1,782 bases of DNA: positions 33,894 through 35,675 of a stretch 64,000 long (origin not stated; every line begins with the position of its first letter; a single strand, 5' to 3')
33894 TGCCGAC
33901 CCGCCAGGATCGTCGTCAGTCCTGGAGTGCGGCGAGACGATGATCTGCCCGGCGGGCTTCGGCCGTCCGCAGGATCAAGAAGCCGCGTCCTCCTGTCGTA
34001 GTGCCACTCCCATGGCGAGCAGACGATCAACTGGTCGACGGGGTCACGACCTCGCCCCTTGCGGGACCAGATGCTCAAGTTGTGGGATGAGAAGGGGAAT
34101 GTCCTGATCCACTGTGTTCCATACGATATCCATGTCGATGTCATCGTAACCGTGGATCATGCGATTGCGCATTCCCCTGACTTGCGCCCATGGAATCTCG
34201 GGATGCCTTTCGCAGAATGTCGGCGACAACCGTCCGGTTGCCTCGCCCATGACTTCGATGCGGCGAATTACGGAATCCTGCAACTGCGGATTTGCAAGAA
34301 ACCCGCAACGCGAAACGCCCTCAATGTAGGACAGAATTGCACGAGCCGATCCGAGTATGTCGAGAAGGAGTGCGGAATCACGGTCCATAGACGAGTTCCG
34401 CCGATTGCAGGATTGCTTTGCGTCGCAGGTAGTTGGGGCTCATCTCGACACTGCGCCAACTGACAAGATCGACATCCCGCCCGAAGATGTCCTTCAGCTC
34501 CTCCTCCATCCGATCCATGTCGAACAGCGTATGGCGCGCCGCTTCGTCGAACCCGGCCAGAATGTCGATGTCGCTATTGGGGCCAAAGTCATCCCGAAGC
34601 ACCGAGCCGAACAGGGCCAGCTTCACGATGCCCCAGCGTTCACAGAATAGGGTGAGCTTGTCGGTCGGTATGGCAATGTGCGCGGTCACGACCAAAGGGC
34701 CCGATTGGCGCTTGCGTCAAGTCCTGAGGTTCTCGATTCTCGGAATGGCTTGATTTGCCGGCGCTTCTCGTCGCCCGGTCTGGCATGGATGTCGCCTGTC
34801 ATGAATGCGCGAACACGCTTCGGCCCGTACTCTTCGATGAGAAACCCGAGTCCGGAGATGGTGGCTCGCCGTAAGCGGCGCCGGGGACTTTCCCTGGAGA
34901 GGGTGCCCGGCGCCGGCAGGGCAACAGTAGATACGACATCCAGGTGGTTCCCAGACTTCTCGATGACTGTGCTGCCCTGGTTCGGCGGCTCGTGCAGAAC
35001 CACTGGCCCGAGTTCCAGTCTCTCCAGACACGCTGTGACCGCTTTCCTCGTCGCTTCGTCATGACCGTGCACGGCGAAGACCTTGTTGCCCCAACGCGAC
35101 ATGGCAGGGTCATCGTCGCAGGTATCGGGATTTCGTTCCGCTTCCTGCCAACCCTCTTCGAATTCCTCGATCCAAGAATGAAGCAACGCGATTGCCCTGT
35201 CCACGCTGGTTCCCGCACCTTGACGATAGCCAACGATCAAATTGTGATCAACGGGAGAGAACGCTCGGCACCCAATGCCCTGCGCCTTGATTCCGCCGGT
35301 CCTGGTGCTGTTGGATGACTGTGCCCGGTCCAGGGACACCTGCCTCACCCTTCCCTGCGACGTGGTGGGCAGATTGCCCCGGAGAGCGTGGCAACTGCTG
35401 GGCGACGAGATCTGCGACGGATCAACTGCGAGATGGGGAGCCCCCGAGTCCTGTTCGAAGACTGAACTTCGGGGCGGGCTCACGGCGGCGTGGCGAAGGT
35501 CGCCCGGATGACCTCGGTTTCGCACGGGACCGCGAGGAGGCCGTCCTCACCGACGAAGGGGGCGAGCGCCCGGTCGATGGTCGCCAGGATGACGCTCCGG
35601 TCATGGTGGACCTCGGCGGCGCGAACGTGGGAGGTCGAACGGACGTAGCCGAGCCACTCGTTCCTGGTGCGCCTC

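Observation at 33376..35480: ~1.8 kb low-GC islet inserted at the 3' end of phyH, flanked by a duplicated gene end; carries HepT/MNT and a TIR-like (COG4271) gene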

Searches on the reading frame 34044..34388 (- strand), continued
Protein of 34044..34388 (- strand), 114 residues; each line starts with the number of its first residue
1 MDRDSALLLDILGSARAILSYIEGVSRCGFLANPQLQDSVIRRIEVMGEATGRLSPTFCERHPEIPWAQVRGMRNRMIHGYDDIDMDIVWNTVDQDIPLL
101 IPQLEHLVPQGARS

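Call 35: find_encoding_contigs(protein=P0018, flank=8000, max_places=2)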
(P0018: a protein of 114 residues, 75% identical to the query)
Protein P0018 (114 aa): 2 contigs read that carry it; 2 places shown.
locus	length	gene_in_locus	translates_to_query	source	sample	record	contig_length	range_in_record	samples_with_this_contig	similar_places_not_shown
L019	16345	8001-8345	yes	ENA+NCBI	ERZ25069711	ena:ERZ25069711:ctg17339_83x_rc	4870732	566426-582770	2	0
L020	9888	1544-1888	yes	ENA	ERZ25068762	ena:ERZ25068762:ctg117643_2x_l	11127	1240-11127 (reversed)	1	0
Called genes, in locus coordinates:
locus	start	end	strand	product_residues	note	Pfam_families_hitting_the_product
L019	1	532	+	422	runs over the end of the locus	PF01047:MarR (faint), PF12802:MarR_2 (weak), PF00480:ROK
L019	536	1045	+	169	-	PF07331:TctB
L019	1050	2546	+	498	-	PF01970:TctA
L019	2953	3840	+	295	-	PF00561:Abhydrolase_1, PF12146:Hydrolase_4, PF12697:Abhydrolase_6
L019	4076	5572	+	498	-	PF01970:TctA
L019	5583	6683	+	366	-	PF00149:Metallophos (weak)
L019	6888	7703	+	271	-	PF10137:CAP12-PCTIR_TIR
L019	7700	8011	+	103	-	PF01909:NTP_transf_2, PF18765:Polbeta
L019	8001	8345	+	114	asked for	PF01934:HepT-like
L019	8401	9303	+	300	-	PF05853:BKACE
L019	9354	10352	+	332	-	PF02737:3HCDH_N, PF00725:3HCDH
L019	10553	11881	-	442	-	PF13433:Peripla_BP_5 (faint), PF13458:Peripla_BP_6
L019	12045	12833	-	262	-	PF01557:FAA_hydrolase (weak)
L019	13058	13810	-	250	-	PF09339:HTH_IclR, PF12802:MarR_2 (faint), PF13412:HTH_24 (weak), PF01614:IclR_C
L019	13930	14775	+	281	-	PF04199:Cyclase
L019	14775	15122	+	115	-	PF07883:Cupin_2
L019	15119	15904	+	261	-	PF00106:adh_short, PF08659:KR, PF13561:adh_short_C2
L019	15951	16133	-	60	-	PF09838:DUF2065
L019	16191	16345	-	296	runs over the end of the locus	PF01145:Band_7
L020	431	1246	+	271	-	PF10137:CAP12-PCTIR_TIR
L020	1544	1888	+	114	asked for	PF01934:HepT-like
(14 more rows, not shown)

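Call 42: search_protein_families(library=padloc, proteins=[L013:4309-6888:+, L013:6888-7703:+, L013:7700-8011:+, L013:8001-8342:+, L013:8342-11170:+, L013:11230-12060:+, L011:7026-7703:+, window:34044-34388:-], max_evalue=0.001)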
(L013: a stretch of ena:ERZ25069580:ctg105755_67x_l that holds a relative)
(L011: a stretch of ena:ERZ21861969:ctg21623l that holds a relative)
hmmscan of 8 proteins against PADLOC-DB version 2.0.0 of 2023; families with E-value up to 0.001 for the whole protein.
L013:4309-6888:+ (859 aa): 42 families (the best 25 are shown)
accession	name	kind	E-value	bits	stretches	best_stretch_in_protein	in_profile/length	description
PDLC03632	MTase_III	-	9.3e-144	478.7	2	47-501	76-545/983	Type III methyltransferase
PDLC03354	MTase_II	-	3.9e-41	139.5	2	124-280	61-208/425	Type II methyltransferase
PDLC03636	MTase_III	-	7.2e-35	118.8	3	202-286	94-181/575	Type III methyltransferase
PDLC03644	MTase_III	-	6.2e-31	105.7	1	109-510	24-420/542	Type III methyltransferase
PDLC03633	MTase_III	-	8.7e-27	92.1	2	117-278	71-228/616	Type III methyltransferase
PDLC03635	MTase_III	-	3.6e-25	86.8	1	121-472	216-559/708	Type III methyltransferase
PDLC03634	MTase_III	-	2e-24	84.4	1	123-458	94-423/621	Type III methyltransferase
PDLC03300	MTase_II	-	3.7e-24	83.3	2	126-286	14-168/302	Type II methyltransferase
PDLC03339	MTase_II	-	5.4e-24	82.7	2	406-486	188-272/399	Type II methyltransferase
PDLC03371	MTase_II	-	2.6e-23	80.9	2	422-489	185-256/260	Type II methyltransferase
PDLC03638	MTase_III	-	1.1e-22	78.2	1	202-472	430-664/816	Type III methyltransferase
PDLC03641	MTase_III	-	3.3e-20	70.2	1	120-459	101-426/657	Type III methyltransferase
PDLC03738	oMTase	-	3.4e-16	56.9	2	424-487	204-267/376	orphan methyltransferase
PDLC03216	MTase_II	-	7.1e-16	56.1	2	422-488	192-258/364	Type II methyltransferase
PDLC03299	MTase_II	-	2.6e-15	54.7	1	426-492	198-265/296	Type II methyltransferase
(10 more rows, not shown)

L013:6888-7703:+ (271 aa): 9 families
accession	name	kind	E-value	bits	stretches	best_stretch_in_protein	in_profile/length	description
PDLC05005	PDC-S35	-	1e-92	308.6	1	6-267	3-261/264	-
PDLC05004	PDC-S35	-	7.9e-78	259.7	1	8-267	18-263/265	-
PDLC05007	PDC-S35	-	1.5e-75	252.4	1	20-267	38-276/278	-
PDLC05006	PDC-S35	-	2.1e-50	169.3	1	98-267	55-230/231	-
PDLC05003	PDC-S35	-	4.1e-49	165.3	1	96-267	64-239/245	-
PDLC00731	Effector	-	1.8e-15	54.7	1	114-248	145-281/306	TIR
PDLC00729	Effector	-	3.5e-14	51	1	174-259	57-137/310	TIR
PDLC02371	PycTIR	-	1.2e-12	45.8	1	114-249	142-266/288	-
PDLC00732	Effector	-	4e-11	40.4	1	114-244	141-273/301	TIR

L013:7700-8011:+ (103 aa): 6 families
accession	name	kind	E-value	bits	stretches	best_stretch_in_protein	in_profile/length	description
PDLC04905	PDC-S09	-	1.5e-21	74.6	1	1-101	1-99/101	-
PDLC04902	PDC-S09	-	1.7e-21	74.3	1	1-83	1-82/97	-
PDLC04904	PDC-S09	-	3.8e-17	60.4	1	4-83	8-85/104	-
PDLC04906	PDC-S09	-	1.2e-14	52.5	1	11-91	14-91/98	-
PDLC04903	PDC-S09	-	1.9e-07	29.3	1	20-85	25-89/108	-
PDLC04907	PDC-S09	-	2.3e-06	25.7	1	15-69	21-75/114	-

L013:8001-8342:+ (113 aa): 0 families

L013:8342-11170:+ (942 aa): 2 families
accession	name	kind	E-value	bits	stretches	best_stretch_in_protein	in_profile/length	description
PDLC03648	REase_III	-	1.3e-08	31.5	1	533-575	312-354/871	Type III restriction enzyme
PDLC03650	REase_III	-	7.9e-05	19.2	0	829-885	791-847/898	Type III restriction enzyme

L013:11230-12060:+ (276 aa): 2 families
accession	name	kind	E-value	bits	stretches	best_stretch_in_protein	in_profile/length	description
PDLC02402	Aga_SIR2-PNTD1-PNTD2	-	0.00033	16.9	0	34-124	398-483/876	Class I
PDLC02394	pAgo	-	0.00067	15.5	1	74-120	307-352/1121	-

L011:7026-7703:+ (225 aa): 9 families
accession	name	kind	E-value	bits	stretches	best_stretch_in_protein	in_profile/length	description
PDLC05005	PDC-S35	-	5.9e-69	230.7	1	34-221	74-261/264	-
PDLC05007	PDC-S35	-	4.7e-64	214.7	1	49-222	110-277/278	-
PDLC05004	PDC-S35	-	8.8e-58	194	1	39-221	82-263/265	-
PDLC05006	PDC-S35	-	4e-39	132.4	1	70-221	73-230/231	-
PDLC05003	PDC-S35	-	1.2e-34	118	1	71-221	81-239/245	-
PDLC00731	Effector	-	1.5e-08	32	1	117-184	194-263/306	TIR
PDLC00729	Effector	-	4.6e-08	30.8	1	133-200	60-126/310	TIR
PDLC00732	Effector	-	2.5e-06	24.6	1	119-175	192-248/301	TIR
PDLC02371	PycTIR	-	1.4e-05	22.6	1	73-189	145-253/288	-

window:34044-34388:- (114 aa): 0 families
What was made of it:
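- On Cap12/PycTIR-type TIR effector (PF10137; PADLOC PDC-S35): PDC-S35 scores 85 bits (call 42).
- Closest known: Cap12 / PycTIR-type TIR effectors. Same: The domain family of the intact homologues is the same: PDC-S35 at 231-309 bits and weaker PycTIR/TIR-effector hits (call 42).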

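Call 51: search_protein_families(library=pfam, proteins=[L011:1435-7023:+, L019:5583-6683:+, L019:8401-9303:+], max_evalue=0.001)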
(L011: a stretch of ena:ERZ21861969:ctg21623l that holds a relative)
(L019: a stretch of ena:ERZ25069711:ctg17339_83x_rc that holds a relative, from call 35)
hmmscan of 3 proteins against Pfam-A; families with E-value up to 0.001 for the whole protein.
L011:1435-7023:+ (1862 aa): 8 families
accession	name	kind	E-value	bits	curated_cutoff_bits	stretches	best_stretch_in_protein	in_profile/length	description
PF08751.17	TrwC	-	7.4e-70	236.2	25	1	14-311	4-286/286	TrwC relaxase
PF13604.12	AAA_30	-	1.5e-47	162.2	27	1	440-629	2-180/191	AAA domain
PF13245.12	AAA_19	-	1.2e-12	48.6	25.1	1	454-580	9-132/134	AAA domain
PF01443.25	Viral_helicase1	-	3.1e-08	34.2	21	1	831-884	174-228/228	Viral superfamily 1 RNA helicase core domain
PF13538.12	UvrD_C_2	-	3.3e-05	24.1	27.4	1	835-882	1-51/52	UvrD-like helicase C-terminal domain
PF13086.12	AAA_11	-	0.00015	22.1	27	0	531-580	208-253/257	AAA domain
PF13401.12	AAA_22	-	0.00071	20.3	27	0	459-578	8-127/130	AAA domain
PF05970.20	PIF1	-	0.00083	19.4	25.9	0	450-580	16-155/223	PIF1-like helicase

L019:5583-6683:+ (366 aa): 1 family
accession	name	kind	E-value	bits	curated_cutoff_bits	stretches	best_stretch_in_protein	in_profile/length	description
PF00149.33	Metallophos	-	8.1e-07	30.1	21.5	1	50-280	29-190/191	Calcineurin-like phosphoesterase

L019:8401-9303:+ (300 aa): 1 family
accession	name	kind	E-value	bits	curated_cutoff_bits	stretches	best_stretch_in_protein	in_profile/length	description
PF05853.18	BKACE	-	2.3e-97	326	24.8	1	10-297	3-274/274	beta-keto acid cleavage enzyme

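Call 61: find_encoding_contigs(protein=P0037, flank=5000, max_places=2)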
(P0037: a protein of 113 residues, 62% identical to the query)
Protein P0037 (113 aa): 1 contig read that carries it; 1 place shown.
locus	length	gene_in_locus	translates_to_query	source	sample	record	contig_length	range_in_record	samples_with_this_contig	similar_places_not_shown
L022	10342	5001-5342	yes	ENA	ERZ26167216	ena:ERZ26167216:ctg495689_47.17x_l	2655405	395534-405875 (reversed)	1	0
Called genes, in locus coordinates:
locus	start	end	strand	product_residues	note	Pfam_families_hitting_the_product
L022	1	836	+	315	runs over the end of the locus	PF08240:ADH_N, PF00107:ADH_zinc_N, PF13602:ADH_zinc_N_2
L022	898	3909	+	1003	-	PF01555:N6_N4_Mtase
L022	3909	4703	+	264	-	PF10137:CAP12-PCTIR_TIR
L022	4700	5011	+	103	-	PF01909:NTP_transf_2, PF18765:Polbeta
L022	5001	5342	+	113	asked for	PF01934:HepT-like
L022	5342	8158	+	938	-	PF04851:ResIII (weak)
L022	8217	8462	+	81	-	-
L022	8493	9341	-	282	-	PF02548:Pantoate_transf, PF13714:PEP_mutase (weak)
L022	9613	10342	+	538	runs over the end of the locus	PF00496:SBP_bac_5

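Call 62: find_encoding_contigs(protein=P0067, flank=5000, max_places=2)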
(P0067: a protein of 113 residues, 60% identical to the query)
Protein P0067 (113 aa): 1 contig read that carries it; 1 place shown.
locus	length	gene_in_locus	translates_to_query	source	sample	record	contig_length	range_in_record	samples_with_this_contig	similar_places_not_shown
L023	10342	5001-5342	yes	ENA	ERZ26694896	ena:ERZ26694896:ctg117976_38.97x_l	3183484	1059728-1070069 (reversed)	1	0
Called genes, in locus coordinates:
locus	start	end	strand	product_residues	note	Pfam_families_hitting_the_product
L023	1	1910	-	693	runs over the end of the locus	PF17191:RecG_wedge (weak), PF01336:tRNA_anti-codon (weak), PF00270:DEAD, PF04851:ResIII, PF00271:Helicase_C, PF19833:RecG_dom3_C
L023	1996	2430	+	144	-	PF04828:GFA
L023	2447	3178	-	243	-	PF09365:DUF2461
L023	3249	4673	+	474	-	PF03972:MmgE_PrpD_N, PF19305:MmgE_PrpD_C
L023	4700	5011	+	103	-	PF01909:NTP_transf_2, PF18765:Polbeta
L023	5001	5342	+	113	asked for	PF01934:HepT-like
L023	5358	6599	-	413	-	PF02515:CoA_transf_3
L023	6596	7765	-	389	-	PF02771:Acyl-CoA_dh_N, PF02770:Acyl-CoA_dh_M, PF00441:Acyl-CoA_dh_1, PF22924:ACOX_C_alpha1 (faint), PF08028:Acyl-CoA_dh_2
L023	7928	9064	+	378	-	PF00005:ABC_tran, PF08402:TOBE_2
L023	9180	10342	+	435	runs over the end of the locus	PF13416:SBP_bac_8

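Call 63: find_encoding_contigs(protein=P0010, flank=5000, max_places=2)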
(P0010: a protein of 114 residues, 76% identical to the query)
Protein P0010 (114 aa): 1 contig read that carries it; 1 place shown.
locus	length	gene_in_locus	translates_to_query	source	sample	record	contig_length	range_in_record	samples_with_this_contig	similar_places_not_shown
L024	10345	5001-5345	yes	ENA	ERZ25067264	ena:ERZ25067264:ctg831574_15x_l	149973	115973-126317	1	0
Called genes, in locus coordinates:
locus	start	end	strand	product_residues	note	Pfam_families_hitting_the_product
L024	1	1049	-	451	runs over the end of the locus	PF04575:SlipAM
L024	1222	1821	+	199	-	-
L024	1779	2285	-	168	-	-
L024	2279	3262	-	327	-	-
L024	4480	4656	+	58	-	-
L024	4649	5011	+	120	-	PF01909:NTP_transf_2, PF18765:Polbeta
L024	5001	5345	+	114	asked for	PF01934:HepT-like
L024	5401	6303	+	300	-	PF05853:BKACE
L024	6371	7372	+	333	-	PF02737:3HCDH_N, PF00725:3HCDH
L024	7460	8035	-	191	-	PF11010:DUF2848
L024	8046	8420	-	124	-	PF01042:Ribonuc_L-PSP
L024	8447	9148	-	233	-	PF00857:Isochorismatase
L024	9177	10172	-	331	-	PF14870:PSII_BNR (faint), PF25852:DUF6242_C (faint), PF02012:BNR (faint), PF15902:Sortilin-Vps10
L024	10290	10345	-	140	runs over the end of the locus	PF13470:PIN_3, PF01850:PIN (faint)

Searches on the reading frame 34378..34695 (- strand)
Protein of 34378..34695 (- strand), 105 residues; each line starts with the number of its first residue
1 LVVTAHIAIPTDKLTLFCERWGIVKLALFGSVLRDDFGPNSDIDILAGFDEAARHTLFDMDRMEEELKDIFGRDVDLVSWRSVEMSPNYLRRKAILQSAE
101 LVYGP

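Call 9: search_protein_families(library=pfam, proteins=[window:34378-34695:-], max_evalue=0.01)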
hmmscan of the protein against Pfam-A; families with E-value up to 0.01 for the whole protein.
window:34378-34695:- (105 aa): 2 families
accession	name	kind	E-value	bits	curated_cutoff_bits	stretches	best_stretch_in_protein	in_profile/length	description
PF01909.29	NTP_transf_2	-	4.2e-14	53.1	21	1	17-86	8-75/93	Nucleotidyltransferase domain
PF18765.7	Polbeta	-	2.4e-10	40.9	26.9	1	22-100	12-85/93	Polymerase beta, Nucleotidyltransferase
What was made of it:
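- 34378..34689 (-): MntA-type MNT antitoxin gene, intact; GSX10DXD motif present. The likely start is GTG 34689-34687, overlapping the TIR-like stop as GTGA; the ORF can also be read from TTG 34695. Pfam PF01909, 53.1 bits (call 9).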

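Call 42: search_protein_families(library=padloc, proteins=[window:34378-34695:-], max_evalue=0.001)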
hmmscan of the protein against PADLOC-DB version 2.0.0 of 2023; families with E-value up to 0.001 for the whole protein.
window:34378-34695:- (105 aa): 6 families
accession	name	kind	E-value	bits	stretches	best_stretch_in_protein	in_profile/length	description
PDLC04905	PDC-S09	-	5e-20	69.7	1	7-103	5-99/101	-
PDLC04902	PDC-S09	-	6.8e-20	69.2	1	8-93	6-87/97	-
PDLC04904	PDC-S09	-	5.9e-17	59.8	1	11-85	13-85/104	-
PDLC04906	PDC-S09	-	3.6e-15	54.1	1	14-87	15-85/98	-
PDLC04903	PDC-S09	-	9.9e-07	27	1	23-85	26-87/108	-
PDLC04907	PDC-S09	-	0.00058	18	1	18-60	22-64/114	-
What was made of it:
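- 34378..34689 (-): PADLOC PDC-S09 (call 42).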

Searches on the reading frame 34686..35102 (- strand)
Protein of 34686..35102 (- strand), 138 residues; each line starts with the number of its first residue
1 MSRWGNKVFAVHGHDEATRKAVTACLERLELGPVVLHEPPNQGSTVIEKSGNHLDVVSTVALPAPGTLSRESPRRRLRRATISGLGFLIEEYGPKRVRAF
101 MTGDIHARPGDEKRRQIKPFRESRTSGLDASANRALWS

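Call 17: find_homologous_proteins(query=window:34686-35102:-)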
Query window:34686-35102:-: 142 candidates shared short words with the query, none scored E <= 0.001.
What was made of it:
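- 34686..35258 (-): TIR-like (PF10137 / PADLOC PDC-S35) pseudogene. It lacks the first ~8-22 codons, has in-frame deletions at the TPDD and PxDYxG motifs, and FELG has become SGLG. It evolves neutrally but remains stop-free. A protein search found no relatives (call 17).
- Tried and rejected: Protein search with the 138-aa TIR-like ORF found no relative at E<=1e-3 (call 17).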

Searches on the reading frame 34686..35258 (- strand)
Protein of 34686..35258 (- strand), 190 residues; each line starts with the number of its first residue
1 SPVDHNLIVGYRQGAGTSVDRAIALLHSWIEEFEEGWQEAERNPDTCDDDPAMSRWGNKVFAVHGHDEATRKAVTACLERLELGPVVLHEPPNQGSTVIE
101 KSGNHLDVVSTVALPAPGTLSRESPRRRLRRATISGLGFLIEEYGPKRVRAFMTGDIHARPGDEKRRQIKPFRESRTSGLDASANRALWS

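Call 42: search_protein_families(library=padloc, proteins=[window:34686-35258:-], max_evalue=0.001)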
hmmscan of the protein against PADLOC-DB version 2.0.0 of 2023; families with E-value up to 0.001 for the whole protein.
window:34686-35258:- (190 aa): 5 families
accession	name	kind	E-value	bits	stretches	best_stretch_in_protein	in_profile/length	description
PDLC05005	PDC-S35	-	1.6e-24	85.1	1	17-163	79-227/264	-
PDLC05004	PDC-S35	-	6.9e-21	73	1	17-163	82-229/265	-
PDLC05007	PDC-S35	-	1e-20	72.6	1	38-158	114-238/278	-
PDLC05006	PDC-S35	-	2.1e-15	54.7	1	47-155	72-186/231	-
PDLC05003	PDC-S35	-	1.9e-11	42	1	33-102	63-134/245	-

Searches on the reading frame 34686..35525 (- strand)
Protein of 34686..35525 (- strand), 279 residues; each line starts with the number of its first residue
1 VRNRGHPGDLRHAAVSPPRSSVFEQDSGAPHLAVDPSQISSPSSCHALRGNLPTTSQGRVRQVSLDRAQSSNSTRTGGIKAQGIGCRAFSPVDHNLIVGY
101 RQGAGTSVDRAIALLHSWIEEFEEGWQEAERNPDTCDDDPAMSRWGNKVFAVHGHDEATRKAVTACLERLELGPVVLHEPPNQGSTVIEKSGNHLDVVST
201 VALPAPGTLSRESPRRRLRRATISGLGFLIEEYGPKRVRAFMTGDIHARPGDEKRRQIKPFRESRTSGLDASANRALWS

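Call 9: search_protein_families(library=pfam, proteins=[window:34686-35525:-], max_evalue=0.01)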
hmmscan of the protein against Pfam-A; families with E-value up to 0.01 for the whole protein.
window:34686-35525:- (279 aa): 1 family
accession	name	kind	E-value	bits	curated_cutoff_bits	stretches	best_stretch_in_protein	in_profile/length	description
PF10137.14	CAP12-PCTIR_TIR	-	1.9e-08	34.8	24.7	1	148-247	1-104/119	CAP12/Pycsar effector protein, TIR domain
